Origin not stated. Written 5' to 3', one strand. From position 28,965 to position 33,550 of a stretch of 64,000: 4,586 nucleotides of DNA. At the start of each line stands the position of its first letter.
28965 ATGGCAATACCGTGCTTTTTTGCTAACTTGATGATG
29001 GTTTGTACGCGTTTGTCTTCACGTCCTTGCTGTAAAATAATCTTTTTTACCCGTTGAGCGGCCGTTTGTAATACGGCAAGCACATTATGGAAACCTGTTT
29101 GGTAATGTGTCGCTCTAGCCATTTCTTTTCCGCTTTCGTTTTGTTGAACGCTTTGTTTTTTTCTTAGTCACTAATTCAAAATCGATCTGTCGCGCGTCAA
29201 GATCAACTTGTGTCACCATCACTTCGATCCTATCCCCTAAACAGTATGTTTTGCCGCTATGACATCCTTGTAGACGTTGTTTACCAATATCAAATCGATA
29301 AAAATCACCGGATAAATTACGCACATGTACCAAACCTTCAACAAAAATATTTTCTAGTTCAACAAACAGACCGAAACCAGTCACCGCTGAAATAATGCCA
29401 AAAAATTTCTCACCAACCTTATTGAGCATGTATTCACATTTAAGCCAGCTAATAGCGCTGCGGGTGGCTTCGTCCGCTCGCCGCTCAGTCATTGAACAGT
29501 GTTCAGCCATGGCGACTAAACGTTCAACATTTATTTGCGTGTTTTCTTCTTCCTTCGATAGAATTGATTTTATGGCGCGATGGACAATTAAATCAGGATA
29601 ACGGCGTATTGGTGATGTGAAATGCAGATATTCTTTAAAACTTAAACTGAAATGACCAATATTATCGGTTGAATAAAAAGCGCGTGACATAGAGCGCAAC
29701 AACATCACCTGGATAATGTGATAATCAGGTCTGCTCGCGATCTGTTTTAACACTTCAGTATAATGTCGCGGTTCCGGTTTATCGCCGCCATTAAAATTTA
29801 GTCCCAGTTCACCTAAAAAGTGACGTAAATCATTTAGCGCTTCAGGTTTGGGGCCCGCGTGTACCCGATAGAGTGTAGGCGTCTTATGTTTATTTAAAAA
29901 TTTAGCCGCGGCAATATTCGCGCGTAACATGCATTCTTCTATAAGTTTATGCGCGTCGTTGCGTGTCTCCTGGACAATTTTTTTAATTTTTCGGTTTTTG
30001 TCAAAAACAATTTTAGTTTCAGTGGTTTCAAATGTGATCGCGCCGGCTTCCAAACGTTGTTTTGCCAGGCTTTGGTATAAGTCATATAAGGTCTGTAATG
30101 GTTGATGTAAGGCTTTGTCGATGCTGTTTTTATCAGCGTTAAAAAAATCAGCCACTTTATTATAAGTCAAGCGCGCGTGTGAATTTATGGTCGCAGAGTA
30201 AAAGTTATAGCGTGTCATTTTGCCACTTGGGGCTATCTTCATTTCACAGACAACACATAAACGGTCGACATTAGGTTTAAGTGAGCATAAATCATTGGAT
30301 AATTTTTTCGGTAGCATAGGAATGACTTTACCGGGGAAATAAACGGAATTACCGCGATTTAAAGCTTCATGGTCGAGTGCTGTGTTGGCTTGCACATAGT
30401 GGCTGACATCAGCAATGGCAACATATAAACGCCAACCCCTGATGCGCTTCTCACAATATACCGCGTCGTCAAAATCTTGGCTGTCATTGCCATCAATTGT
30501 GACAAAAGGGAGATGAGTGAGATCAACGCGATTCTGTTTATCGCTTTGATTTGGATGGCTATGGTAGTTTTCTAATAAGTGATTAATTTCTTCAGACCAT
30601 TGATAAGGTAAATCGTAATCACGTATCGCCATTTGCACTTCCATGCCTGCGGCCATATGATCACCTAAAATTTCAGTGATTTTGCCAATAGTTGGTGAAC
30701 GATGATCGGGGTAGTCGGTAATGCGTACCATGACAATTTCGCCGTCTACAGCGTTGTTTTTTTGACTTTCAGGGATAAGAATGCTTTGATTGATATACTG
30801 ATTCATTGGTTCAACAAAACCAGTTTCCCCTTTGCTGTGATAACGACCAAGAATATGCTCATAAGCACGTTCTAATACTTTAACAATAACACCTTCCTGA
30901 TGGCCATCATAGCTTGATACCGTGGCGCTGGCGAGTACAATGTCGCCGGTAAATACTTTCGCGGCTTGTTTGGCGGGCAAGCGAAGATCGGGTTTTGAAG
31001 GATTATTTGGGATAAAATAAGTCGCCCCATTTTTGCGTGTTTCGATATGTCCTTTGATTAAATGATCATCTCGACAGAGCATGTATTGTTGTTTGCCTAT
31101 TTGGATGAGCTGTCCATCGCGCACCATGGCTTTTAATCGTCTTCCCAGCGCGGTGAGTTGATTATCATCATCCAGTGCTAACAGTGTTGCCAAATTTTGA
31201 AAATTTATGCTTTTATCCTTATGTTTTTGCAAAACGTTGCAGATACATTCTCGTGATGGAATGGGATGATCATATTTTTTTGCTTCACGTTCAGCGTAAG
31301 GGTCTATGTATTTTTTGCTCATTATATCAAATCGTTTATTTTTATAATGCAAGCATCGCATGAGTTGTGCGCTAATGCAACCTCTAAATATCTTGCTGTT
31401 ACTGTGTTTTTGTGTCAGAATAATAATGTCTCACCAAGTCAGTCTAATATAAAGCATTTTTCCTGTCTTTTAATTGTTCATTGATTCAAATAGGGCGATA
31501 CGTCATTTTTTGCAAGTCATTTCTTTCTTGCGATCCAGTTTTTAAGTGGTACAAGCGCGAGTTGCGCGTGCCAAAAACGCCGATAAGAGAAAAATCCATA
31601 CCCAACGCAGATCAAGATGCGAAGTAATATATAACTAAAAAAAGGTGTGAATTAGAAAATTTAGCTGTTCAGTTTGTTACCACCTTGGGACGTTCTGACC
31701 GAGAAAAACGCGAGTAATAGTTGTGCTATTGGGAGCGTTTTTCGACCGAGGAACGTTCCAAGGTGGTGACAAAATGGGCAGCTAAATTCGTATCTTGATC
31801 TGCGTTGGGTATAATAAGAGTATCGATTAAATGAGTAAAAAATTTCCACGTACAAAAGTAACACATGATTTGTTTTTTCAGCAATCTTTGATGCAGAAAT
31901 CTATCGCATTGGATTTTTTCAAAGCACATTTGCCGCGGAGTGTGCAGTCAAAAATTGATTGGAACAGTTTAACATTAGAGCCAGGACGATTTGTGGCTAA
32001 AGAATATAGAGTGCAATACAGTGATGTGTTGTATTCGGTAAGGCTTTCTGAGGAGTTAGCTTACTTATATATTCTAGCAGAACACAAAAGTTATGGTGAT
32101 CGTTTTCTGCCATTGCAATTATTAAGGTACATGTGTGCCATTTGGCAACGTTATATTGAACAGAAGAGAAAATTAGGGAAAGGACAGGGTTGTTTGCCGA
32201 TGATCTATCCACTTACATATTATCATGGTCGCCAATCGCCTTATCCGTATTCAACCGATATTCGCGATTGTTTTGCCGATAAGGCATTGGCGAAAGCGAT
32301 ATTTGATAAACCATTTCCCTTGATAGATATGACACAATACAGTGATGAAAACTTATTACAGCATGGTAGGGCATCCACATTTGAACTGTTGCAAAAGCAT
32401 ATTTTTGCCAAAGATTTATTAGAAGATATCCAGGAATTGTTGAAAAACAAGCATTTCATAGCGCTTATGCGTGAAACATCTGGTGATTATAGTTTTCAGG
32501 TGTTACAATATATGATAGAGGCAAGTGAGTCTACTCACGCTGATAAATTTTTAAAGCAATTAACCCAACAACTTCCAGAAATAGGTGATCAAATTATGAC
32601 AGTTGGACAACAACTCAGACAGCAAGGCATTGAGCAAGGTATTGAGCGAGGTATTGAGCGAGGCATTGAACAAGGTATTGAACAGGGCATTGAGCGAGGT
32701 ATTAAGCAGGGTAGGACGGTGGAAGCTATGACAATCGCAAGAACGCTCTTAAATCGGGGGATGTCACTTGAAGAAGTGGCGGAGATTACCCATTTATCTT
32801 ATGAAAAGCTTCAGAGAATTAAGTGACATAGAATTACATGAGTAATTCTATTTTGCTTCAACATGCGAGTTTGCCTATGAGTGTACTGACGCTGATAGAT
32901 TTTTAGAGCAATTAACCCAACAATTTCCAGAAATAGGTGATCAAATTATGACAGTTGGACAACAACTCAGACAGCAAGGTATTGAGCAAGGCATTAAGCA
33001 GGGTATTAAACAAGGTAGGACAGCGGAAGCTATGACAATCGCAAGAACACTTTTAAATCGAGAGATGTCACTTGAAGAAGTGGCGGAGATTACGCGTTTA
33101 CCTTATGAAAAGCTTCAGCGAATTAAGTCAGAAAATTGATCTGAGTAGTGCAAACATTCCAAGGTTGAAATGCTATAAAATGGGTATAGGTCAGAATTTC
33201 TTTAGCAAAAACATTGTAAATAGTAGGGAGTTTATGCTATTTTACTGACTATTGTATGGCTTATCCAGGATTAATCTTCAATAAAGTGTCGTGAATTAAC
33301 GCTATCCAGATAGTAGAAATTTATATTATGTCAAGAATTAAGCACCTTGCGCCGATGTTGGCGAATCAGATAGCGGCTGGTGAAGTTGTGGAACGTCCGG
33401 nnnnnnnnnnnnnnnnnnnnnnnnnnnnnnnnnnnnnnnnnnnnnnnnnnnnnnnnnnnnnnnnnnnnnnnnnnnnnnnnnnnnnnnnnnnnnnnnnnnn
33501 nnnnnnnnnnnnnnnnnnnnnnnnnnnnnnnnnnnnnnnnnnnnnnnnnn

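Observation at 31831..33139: Rpn-family nuclease with a conserved internal SD-ATG (RpnS-like gene within a gene), plus a free-standing duplicate of that small ORF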

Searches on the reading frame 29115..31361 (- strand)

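Call 32: search_protein_families(library=ncbifam, proteins=[window:29115-31361:-], max_evalue=0.00001)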
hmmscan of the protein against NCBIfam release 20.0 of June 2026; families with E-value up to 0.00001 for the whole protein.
window:29115-31361:- (748 aa): 10 families
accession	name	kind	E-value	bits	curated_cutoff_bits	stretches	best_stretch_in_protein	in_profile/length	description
NF008648.0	PRK11642.1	equivalog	2e-259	863.2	982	1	20-745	4-740/813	ribonuclease R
TIGR02063.1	RNase_R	equivalog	3.8e-253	842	597.85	1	35-731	2-710/711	ribonuclease R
TIGR00358.1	3_prime_RNase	superfamily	7.7e-212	705.1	368.6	1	91-731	6-657/657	VacB/RNase II family 3'-5' exoribonuclease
NF003455.0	PRK05054.1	equivalog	1.3e-89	301.1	542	1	126-726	44-639/645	exoribonuclease II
TIGR02062.1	RNase_B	equivalog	3e-77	260.1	641.9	1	272-726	184-642/646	exoribonuclease II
NF006333.0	PRK08563.1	equivalog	6.6e-07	29.1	143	1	655-726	87-156/188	DNA-directed RNA polymerase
NF004952.0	PRK06299.1-2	equivalog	3.4e-06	25.7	524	1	648-727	302-370/580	30S ribosomal protein S1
NF004954.0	PRK06299.1-4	equivalog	3.7e-06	25.4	727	1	648-730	275-346/560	30S ribosomal protein S1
NF004955.0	PRK06299.1-5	equivalog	5e-06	25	878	1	648-730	282-353/566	30S ribosomal protein S1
TIGR00717.1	rpsA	equivalog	6.1e-06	25.1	577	0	648-728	358-427/516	30S ribosomal protein S1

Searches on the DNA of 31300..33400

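Call 45: search_rna_families(source=window, start=31300, end=33400, threshold=evalue, max_evalue=1)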
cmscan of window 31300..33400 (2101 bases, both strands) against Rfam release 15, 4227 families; matches with E-value up to 1: 1.
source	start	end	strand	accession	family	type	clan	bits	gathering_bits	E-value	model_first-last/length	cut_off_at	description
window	31683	31765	+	RF03697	mir-722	Gene; miRNA;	-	21.5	81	0.58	1-67/67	no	mir-722 microRNA precursor family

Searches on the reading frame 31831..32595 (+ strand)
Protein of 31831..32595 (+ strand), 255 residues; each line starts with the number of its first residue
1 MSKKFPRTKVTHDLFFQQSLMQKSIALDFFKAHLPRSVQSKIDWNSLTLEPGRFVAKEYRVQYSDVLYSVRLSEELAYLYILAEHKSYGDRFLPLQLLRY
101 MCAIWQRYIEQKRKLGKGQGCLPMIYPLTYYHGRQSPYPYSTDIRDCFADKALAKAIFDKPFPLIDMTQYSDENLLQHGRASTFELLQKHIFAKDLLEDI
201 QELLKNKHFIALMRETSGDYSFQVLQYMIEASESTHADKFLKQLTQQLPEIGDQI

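Call 59: find_related_loci(query=window:31831-32595:+, collection=metagenome_contigs, flank=3000)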
Query window:31831-32595:+ (255 aa) in metagenome_contigs; peptide patterns used: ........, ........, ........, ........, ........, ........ (x = any residue, [..] = any of these).
118 stretches matched a pattern; 2 encode a relative of the query (tblastn E <= 1e-3); 2 distinct loci.
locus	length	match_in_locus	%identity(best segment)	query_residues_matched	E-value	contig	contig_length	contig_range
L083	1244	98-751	39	11-232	4e-44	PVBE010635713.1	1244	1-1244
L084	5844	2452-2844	36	74-198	5e-14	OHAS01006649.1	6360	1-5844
